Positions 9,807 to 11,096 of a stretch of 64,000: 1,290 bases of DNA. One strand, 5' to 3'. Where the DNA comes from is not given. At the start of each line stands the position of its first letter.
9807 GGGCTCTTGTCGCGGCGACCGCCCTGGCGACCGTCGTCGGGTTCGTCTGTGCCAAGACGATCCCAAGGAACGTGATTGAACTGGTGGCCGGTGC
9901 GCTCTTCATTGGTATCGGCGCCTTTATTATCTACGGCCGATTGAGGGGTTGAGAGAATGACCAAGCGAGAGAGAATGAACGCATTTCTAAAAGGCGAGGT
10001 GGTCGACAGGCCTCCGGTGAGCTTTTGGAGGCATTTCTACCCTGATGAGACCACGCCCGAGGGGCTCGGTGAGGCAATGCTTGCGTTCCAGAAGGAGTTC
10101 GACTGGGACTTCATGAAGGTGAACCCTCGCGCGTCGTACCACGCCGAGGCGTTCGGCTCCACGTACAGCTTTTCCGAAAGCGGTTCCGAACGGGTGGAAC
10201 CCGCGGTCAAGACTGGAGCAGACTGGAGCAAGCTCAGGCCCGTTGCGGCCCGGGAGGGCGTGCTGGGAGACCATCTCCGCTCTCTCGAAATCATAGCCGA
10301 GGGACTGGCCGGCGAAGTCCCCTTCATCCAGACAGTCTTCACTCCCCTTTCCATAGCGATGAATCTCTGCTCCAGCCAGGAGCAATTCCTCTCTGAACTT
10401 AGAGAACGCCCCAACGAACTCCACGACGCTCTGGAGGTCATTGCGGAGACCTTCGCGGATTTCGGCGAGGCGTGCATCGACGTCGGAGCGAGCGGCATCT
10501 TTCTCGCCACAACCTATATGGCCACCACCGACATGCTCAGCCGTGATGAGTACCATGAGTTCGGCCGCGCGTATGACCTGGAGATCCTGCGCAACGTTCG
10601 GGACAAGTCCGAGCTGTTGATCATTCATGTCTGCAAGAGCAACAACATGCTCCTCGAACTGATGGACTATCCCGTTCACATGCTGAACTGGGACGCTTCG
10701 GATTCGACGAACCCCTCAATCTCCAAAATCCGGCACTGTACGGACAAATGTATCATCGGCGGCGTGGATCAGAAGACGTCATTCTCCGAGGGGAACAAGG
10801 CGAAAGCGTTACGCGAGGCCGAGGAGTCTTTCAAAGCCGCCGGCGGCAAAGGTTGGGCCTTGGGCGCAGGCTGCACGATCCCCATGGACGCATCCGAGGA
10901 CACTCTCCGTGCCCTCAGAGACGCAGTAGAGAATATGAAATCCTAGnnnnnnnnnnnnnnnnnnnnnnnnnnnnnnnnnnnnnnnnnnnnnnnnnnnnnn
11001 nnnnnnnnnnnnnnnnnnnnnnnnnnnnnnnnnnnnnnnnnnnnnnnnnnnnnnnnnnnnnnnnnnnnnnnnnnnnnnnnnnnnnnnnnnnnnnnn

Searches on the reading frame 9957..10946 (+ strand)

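Call 9: search_protein_families(library=pfam, proteins=[window:9957-10946:+], max_evalue=0.00001)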
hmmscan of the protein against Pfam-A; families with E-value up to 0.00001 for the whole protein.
window:9957-10946:+ (329 aa): 1 family
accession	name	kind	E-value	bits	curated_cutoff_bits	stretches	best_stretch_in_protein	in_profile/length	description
PF01208.23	URO-D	-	9.9e-40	137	23.9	1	2-326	1-345/346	Uroporphyrinogen decarboxylase (URO-D)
